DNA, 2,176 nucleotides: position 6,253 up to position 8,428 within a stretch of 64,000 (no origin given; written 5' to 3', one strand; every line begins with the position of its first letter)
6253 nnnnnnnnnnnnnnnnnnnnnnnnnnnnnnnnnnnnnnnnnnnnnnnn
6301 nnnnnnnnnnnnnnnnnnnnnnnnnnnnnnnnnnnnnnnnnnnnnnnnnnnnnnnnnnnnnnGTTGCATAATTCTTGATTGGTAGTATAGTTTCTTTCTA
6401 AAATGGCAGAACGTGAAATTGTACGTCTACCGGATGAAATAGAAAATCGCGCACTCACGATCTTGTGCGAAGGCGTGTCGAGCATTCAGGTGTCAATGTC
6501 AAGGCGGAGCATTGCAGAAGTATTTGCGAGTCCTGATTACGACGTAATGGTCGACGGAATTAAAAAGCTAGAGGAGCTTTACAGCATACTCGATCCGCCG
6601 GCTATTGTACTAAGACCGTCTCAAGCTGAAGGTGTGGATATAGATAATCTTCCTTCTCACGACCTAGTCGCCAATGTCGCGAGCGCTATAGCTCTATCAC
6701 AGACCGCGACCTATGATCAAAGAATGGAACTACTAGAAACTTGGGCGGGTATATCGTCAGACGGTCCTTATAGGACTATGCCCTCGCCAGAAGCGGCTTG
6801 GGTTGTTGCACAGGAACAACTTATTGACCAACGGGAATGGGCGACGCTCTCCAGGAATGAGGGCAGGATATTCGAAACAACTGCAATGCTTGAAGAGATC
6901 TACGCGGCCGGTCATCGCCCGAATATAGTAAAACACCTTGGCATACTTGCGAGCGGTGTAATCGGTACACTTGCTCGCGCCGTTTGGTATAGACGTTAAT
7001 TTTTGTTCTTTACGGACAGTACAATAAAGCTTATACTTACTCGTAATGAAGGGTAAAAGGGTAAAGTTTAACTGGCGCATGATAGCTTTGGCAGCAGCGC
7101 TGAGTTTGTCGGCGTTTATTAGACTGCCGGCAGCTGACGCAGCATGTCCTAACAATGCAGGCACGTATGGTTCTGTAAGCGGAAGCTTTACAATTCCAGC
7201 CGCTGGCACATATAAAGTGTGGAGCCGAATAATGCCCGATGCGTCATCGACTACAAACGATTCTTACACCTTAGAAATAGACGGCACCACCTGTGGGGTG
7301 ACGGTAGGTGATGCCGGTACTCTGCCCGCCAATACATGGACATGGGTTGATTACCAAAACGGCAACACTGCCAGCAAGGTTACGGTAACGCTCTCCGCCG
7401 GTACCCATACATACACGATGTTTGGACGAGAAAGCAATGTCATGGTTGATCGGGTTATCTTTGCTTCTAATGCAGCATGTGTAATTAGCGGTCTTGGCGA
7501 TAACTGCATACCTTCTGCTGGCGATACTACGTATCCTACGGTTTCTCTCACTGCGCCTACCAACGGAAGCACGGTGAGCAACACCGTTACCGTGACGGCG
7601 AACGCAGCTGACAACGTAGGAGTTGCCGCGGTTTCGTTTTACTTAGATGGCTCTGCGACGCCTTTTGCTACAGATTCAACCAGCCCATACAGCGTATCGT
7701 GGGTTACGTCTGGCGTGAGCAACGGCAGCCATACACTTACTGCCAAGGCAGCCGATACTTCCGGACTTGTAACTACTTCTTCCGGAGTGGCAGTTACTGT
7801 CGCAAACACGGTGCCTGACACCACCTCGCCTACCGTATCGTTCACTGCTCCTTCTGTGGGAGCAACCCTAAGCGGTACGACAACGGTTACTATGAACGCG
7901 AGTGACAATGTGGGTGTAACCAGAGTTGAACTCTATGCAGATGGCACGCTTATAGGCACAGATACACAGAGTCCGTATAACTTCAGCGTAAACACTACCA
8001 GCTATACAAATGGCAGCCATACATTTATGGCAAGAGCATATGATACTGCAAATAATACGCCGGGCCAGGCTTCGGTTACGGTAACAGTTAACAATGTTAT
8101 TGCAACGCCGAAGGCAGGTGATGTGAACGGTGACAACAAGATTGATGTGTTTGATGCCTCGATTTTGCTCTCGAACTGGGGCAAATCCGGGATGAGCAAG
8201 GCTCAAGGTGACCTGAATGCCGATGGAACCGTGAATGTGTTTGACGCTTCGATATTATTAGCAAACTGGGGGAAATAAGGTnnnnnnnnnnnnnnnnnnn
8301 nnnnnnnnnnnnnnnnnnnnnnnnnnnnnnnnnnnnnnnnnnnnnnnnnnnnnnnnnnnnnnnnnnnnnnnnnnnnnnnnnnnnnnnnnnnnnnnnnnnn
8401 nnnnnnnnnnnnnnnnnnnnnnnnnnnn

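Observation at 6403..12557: A 6.5-kb cell-surface gene island splits fusA from tuf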

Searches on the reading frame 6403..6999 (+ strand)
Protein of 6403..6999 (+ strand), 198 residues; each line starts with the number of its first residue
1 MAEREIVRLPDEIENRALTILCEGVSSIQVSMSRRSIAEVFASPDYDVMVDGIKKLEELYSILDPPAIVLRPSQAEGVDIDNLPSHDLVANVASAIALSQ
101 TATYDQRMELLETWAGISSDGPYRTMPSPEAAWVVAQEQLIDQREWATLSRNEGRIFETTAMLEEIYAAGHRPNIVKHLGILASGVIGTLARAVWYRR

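Call 4: search_protein_families(library=pfam, proteins=[window:6403-6999:+], max_evalue=0.01)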
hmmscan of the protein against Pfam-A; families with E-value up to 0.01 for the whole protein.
window:6403-6999:+ (198 aa): 0 families

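Call 5: search_protein_families(library=ncbifam, proteins=[window:6403-6999:+], max_evalue=0.01)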
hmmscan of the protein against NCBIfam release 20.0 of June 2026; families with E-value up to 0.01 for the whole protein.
window:6403-6999:+ (198 aa): 0 families

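Call 10: find_encoding_contigs(protein=window:6403-6999:+, flank=10000, max_places=10)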
Protein window:6403-6999:+ (198 aa): 16 contigs read that carry it; 10 places shown.
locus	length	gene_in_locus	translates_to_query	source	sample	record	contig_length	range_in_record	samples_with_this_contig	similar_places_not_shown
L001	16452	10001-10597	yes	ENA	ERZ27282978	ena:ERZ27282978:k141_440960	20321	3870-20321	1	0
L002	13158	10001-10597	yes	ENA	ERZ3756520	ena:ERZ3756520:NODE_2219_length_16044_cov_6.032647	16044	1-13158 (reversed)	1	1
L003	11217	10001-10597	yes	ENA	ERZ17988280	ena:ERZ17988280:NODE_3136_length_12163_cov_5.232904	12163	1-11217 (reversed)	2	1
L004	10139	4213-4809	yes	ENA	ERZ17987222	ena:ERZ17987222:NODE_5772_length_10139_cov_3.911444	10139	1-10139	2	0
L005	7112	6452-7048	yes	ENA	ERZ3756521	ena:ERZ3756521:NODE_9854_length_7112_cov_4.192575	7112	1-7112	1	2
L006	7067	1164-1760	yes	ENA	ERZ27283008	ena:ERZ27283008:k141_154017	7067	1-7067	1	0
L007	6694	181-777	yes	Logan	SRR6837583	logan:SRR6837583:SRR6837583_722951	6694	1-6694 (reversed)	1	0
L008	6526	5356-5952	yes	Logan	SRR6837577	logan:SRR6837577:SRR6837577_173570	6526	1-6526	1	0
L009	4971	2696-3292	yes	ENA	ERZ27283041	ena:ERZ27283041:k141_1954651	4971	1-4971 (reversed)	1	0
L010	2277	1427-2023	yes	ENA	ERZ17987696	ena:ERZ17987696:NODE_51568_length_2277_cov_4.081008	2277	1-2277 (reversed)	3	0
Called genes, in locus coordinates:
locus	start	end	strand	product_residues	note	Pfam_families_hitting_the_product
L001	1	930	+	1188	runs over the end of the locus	PF04563:RNA_pol_Rpb2_1, PF04561:RNA_pol_Rpb2_2, PF04565:RNA_pol_Rpb2_3, PF10385:RNA_pol_Rpb2_45, PF00562:RNA_pol_Rpb2_6, PF04560:RNA_pol_Rpb2_7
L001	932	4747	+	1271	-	PF04997:RNA_pol_Rpb1_1, PF00623:RNA_pol_Rpb1_2, PF04983:RNA_pol_Rpb1_3, PF05000:RNA_pol_Rpb1_4 (faint), PF04998:RNA_pol_Rpb1_5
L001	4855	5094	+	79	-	-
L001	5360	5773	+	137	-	PF00164:Ribosom_S12_S23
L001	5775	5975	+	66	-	-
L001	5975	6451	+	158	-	PF00177:Ribosomal_S7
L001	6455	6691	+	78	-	-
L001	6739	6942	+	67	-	-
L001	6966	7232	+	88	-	-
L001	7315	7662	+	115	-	-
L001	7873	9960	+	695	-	PF00009:GTP_EFTU, PF03144:GTP_EFTU_D2, PF22042:EF-G_D2, PF14492:EFG_III, PF16658:RF3_C (weak), PF03764:EFG_IV, PF00679:EFG_C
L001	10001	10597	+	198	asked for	-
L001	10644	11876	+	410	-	PF17957:Big_7, PF00404:Dockerin_1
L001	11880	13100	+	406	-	PF00963:Cohesin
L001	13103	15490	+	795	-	PF02012:BNR (faint), PF15902:Sortilin-Vps10 (weak)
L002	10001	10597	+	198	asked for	-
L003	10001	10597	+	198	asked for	-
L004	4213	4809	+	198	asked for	-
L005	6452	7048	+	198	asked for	-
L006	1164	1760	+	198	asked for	-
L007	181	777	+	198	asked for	-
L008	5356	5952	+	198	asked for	-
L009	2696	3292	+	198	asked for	-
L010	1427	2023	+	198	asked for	-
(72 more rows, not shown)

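Call 46: search_protein_representatives(protein=window:6403-6999:+)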
Query: 198 residues. Proteins with E-value up to 0.001 (for the whole library): 4; up to 1e-10: 4; up to 1e-30: 3. The best 4 are listed.
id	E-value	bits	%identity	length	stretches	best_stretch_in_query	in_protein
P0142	4.1e-45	170.2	99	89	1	1-86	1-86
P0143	1.7e-39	151.9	41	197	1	6-196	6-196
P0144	4.6e-31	124.4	37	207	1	4-198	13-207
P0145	9.9e-13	64.6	27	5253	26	128-187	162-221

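Call 47: find_encoding_contigs(protein=P0143, flank=8000, max_places=3)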
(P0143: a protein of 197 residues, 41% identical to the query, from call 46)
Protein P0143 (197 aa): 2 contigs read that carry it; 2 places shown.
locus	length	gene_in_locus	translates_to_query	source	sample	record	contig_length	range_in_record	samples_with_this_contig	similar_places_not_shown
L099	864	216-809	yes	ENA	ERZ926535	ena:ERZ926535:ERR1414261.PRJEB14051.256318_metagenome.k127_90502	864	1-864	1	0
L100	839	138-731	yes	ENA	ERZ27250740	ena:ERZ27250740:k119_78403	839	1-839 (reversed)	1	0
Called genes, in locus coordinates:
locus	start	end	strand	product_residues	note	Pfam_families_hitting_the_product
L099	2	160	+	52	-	?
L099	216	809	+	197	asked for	-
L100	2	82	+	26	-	?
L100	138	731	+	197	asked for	-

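Call 48: find_encoding_contigs(protein=P0144, flank=8000, max_places=3)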
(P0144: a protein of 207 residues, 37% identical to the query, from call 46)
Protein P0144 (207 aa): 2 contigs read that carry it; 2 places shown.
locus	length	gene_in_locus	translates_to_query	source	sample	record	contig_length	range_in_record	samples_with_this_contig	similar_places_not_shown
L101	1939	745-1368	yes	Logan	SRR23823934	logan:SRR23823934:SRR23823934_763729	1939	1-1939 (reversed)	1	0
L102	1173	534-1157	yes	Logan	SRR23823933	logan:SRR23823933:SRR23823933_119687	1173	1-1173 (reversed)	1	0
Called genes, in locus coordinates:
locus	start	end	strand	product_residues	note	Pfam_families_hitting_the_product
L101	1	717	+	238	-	?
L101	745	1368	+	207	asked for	-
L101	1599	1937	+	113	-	?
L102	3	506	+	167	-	?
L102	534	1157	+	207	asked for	-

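Call 53: search_protein_families(library=padloc, proteins=[window:6403-6999:+], max_evalue=0.01)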
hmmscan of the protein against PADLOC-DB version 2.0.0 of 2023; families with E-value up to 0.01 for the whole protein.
window:6403-6999:+ (198 aa): 0 families

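Call 54: search_protein_families(library=phrogs, proteins=[window:6403-6999:+], max_evalue=0.01)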
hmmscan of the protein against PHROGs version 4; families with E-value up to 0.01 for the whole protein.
window:6403-6999:+ (198 aa): 0 families

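Call 68: predict_structure(alignment_id=A1)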
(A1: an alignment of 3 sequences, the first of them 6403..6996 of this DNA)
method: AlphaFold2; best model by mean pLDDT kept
length: 198 residues; sequences in the alignment: 3
mean_pLDDT: 78.3   pTM: 0.76
mean pLDDT of the five models: 78.3, 76.8, 75.9, 75.4, 72.3
residues with pLDDT >= 90: 72; 70-90: 75; 50-70: 24; < 50: 27
segments of 3 or more residues with pLDDT < 50: 1-3, 176-198
pLDDT, mean of each block of 10 residues (from residue 1): 69 95 90 66 80 92 88 63 70 91 93 93 84 89 89 89 90 53 34 38
secondary structure, 60 per line:
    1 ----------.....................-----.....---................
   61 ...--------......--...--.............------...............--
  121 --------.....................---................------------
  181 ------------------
elements in order: H11-31 H37-41 H45-63 H72-77 H85-97 H104-118 H129-149 H153-168

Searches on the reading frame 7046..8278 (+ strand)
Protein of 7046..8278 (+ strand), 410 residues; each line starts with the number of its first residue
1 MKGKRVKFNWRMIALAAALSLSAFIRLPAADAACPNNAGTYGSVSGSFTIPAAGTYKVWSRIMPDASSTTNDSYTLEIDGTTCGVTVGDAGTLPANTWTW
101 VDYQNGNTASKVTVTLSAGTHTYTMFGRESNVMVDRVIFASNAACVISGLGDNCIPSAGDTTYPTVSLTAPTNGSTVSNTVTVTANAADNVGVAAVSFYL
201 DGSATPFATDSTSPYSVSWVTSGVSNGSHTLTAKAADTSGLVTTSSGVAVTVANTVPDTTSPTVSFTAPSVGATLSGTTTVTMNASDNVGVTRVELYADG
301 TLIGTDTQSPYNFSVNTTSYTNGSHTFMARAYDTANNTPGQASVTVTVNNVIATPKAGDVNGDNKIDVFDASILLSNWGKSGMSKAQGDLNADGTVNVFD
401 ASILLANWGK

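Call 4: search_protein_families(library=pfam, proteins=[window:7046-8278:+], max_evalue=0.01)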
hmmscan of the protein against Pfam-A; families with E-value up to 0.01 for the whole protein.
window:7046-8278:+ (410 aa): 5 families
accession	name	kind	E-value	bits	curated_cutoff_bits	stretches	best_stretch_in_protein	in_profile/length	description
PF17957.7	Big_7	-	3.4e-41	140.2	24.1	2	262-327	1-68/70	Bacterial Ig domain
PF00404.24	Dockerin_1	-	4e-08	33.8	22.9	1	357-404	1-52/57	Dockerin type I domain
PF19077.6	Big_13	-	0.00011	23.1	27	0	281-348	33-100/102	Bacterial Ig-like domain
PF17829.7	GH115_C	-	0.00044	20.6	24.1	1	47-141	61-160/172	Glycosyl hydrolase family 115 C-terminal domain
PF14041.11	Lipoprotein_21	-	0.0031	18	25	1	279-323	12-55/87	LppP/LprE lipoprotein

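Call 5: search_protein_families(library=ncbifam, proteins=[window:7046-8278:+], max_evalue=0.01)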
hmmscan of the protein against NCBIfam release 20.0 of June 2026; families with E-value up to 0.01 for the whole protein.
window:7046-8278:+ (410 aa): 1 family
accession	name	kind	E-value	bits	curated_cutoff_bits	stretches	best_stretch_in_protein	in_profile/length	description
NF047446.1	barrel_OmpL47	domain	0.00019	21.8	40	1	278-348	4-68/68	OmpL47-type beta-barrel domain-containing protein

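Call 17: search_solved_structures(query=window:7046-8278:+, max_evalue=1)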
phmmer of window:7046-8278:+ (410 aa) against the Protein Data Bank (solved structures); distinct sequences matched with E-value up to 1: 14.
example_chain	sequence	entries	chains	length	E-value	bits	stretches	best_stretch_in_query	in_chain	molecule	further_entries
9x9r_A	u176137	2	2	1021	9.1e-18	67.7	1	150-352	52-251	Chitodextrinase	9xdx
3pdd_A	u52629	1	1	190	3.8e-11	45.9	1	178-344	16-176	Glycoside hydrolase, family 9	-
9kvu_A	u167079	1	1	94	5.6e-09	38.8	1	163-253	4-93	bacterial immunoglobulin domain B1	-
3pe9_A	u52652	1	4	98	6.3e-05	25.4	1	264-344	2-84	Fibronectin(III)-like module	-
2y3n_B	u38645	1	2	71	0.00032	23.1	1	357-410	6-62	CELLULOSOMAL FAMILY-48 PROCESSIVE GLYCOSIDE HYDROLASE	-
2jnk_A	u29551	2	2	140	0.0049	19.2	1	347-403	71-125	Hyalurononglucosaminidase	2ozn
8pn5_A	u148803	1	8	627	0.011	18.1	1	252-350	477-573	DUF3472 domain-containing protein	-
1daq_A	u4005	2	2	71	0.023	17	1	354-404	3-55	ENDOGLUCANASE SS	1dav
2mte_A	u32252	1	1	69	0.03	16.6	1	355-404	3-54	Cellulose 1,4-beta-cellobiosidase (reducing end) CelS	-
5odb_B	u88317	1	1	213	0.096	15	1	114-237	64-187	D10 Fab fragment - light chain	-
5lxv_B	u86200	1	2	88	0.25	13.6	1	357-400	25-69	Carbohydrate-binding protein WP_009985128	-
5k39_B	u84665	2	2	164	0.27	13.5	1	359-407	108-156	Dockerin module from a protein of unknown function | Ig domain protein group 2 domain protein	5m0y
3pdg_A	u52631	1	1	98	0.3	13.3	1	281-327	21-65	Fibronectin(III)-like module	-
9gvb_B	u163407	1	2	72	0.77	12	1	354-383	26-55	Group 2 dockerin from R. flavefaciens FD-1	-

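Call 53: search_protein_families(library=padloc, proteins=[window:7046-8278:+], max_evalue=0.01)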
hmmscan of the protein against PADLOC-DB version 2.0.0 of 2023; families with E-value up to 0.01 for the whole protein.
window:7046-8278:+ (410 aa): 0 families

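Call 54: search_protein_families(library=phrogs, proteins=[window:7046-8278:+], max_evalue=0.01)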
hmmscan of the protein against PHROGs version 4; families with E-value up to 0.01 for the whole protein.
window:7046-8278:+ (410 aa): 2 families
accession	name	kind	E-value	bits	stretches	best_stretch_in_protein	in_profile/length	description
phrog_11157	-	unknown function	3.1e-06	24.9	1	62-405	2181-2517/3825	-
phrog_38581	-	unknown function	1.7e-05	25.6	1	186-252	195-255/258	-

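Call 57: find_homologous_proteins(query=window:7046-8278:+, max_evalue=0.00001)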
Query window:7046-8278:+ (410 aa): 1296 proteins with E <= 0.00001 among 8000 candidates; the best 120 are listed.
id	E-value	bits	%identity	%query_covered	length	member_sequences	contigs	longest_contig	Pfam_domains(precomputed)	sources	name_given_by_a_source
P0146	3.2e-256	867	100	100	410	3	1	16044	PF00404.25,PF17957.8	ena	-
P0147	2.2e-162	559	56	47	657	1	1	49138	PF14347.12,PF02494.23,PF17957.8,PF13750.13,PF06832.19,PF11088.13,PF19077.7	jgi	jgi:hypothetical protein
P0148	1.0e-156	540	50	83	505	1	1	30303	PF00404.25,PF17957.8,PF13750.13,PF19077.7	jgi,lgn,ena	-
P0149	2.3e-144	499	53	48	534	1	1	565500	PF02369.23,PF17957.8,PF13750.13,PF11088.13,PF19077.7,PF09134.17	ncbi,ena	-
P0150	5.0e-141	488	61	49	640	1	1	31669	PF17957.8,PF13750.13,PF19077.7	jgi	-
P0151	1.5e-136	474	53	48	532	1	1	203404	PF15043.12,PF02494.23,PF17957.8,PF13750.13,PF11088.13,PF19077.7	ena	-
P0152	2.3e-136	473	54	48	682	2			PF27332.1,PF17972.8,PF17957.8,PF13750.13,PF24421.2,PF00028.24,PF16386.11,PF19077.7,PF16967.12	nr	nr:Ig-like domain-containing protein [Geobacter sulfurreducens]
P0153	4.4e-131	456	46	97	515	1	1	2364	PF17957.8,PF19077.7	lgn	-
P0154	3.2e-129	449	57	61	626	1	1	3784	PF00404.25,PF17957.8,PF13750.13,PF16640.12,PF07705.18,PF19077.7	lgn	-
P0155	4.6e-129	449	53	85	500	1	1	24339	PF00404.25,PF17957.8,PF13750.13,PF19077.7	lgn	-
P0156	1.4e-127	444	52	67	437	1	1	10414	PF00404.25,PF17957.8,PF13750.13,PF24384.2,PF19077.7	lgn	-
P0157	1.8e-125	437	52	84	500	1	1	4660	PF00404.25,PF05593.20,PF17957.8,PF13750.13,PF20622.5,PF19077.7,PF16967.12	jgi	jgi:hypothetical protein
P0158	3.0e-125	436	56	62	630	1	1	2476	PF00404.25,PF17957.8,PF13750.13,PF07705.18,PF19077.7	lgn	-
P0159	4.1e-125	436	45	85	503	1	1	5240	PF00404.25,PF17957.8,PF06832.19,PF19077.7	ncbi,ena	-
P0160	1.6e-124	434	44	90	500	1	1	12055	PF00404.25,PF17957.8,PF13750.13,PF19077.7,PF16967.12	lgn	-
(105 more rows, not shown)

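Call 70: predict_structure(alignment_id=A2)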
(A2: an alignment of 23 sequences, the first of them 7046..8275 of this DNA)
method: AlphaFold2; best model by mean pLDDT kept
length: 410 residues; sequences in the alignment: 23
mean_pLDDT: 87.6   pTM: 0.43
mean pLDDT of the five models: 87.6, 87.6, 87.2, 86.8, 85.7
residues with pLDDT >= 90: 266; 70-90: 90; 50-70: 41; < 50: 13
segments of 3 or more residues with pLDDT < 50: 1-4, 25-33
pLDDT, mean of each block of 10 residues (from residue 1): 49 64 47 52 89 91 88 90 79 85 90 92 90 90 81 64 95 96 97 96 97 97 94 94 97 87 97 95 95 97 96 94 96 94 96 75 89 97 94 95 91
secondary structure, 60 per line:
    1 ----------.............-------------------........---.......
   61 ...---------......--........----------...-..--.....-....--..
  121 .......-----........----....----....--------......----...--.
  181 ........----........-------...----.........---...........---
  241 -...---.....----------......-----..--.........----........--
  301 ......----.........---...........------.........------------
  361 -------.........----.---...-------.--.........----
elements in order: H11-23 E43-50 E54-63 E73-78 E81-88 E99-101 E107-111 E113-116 E119-127 E133-140 E145-148 E153-156 E165-170 E175-177 E180-188 E193-200 E208-210 E215-220 E227-237 E242-244 E248-252 E263-268 E278-286 E291-298 E301-306 E311-316 E323-333 E340-348 H368-376 H398-406

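Call 73: fold_search(model_id=the predicted structure, library=pdb)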
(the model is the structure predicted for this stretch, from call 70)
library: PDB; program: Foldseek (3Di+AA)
matches with E <= 10: 1956; with E <= 0.001: 325
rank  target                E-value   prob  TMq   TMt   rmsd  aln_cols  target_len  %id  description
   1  3pdd                  2.6e-16  1.00  0.21  0.43  10.9       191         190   28  Structures of Clostridium thermocellum CbhA fibronectin(III)-like modules (released 2011-11-23)
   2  6za2_A                1.8e-09  1.00  0.20  0.08  34.4       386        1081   12  Crystal structure of dimeric latent PorU from Porphyromonas gingivalis (released 2021-09-29)
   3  2yn3_A                7.3e-09  1.00  0.21  0.27  16.7       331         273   16  Structural insight into the giant calcium-binding adhesin SiiE: implications for the adhesion of Salmonella enterica t (released 2013-04-03)
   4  9rcs_A                8.6e-09  1.00  0.22  0.28  15.0       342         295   11  Cardioderma bat coronavirus KY43 receptor binding domain in complex with human CEACAM6 (released 2026-04-08)
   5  2yn5_A                9.1e-09  1.00  0.22  0.28  15.3       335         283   17  Structural insight into the giant calcium-binding adhesin SiiE: implications for the adhesion of Salmonella enterica t (released 2013-04-03)
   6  2yn5_B                1.5e-08  1.00  0.23  0.29  15.0       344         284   16  Structural insight into the giant calcium-binding adhesin SiiE: implications for the adhesion of Salmonella enterica t (released 2013-04-03)
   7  2yn3_C                2.7e-08  1.00  0.22  0.28  15.7       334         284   16  Structural insight into the giant calcium-binding adhesin SiiE: implications for the adhesion of Salmonella enterica t (released 2013-04-03)
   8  9kvu                  3.8e-08  1.00  0.21  0.86   1.4        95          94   32  Structure of B1 domain in the bifunctional enzyme CelAly (released 2026-03-18)
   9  4kkq_A                1.4e-07  1.00  0.16  0.26  22.6       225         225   15  Crystal structure of Vibrio cholerae RbmA (crystal form 1) (released 2013-05-22)
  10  3rjd_A                1.6e-07  1.00  0.19  0.27  23.9       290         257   13  Crystal structure of Fc RI and its implication to high affinity immunoglobulin G binding (released 2011-09-21)
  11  8iyk_F                2.0e-07  1.00  0.17  0.11  21.6       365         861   13  Tail tip conformation 1 of phage lambda tail (released 2023-10-18)
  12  6fwx_B                2.7e-07  1.00  0.17  0.33  16.3       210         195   18  Chimeric titin Z1Z2-Z1Z2 tandem (Z1212) functionalized with a GRGDS exogenous peptide from fibronectin (released 2019-03-27)
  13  4kkq_B                2.7e-07  1.00  0.16  0.27  22.7       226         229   16  Crystal structure of Vibrio cholerae RbmA (crystal form 1) (released 2013-05-22)
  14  4w4o_C                2.7e-07  1.00  0.21  0.30  26.6       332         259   14  High-resolution crystal structure of Fc bound to its human receptor Fc-gamma-RI (released 2015-04-29)
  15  6grq_A                3.3e-07  1.00  0.18  0.14  25.6       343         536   13  Paired immunoglobulin-like receptor B (PirB) or Leukocyte immunoglobulin-like receptor subfamily B member 3 (LILRB3) f (released 2019-02-06)
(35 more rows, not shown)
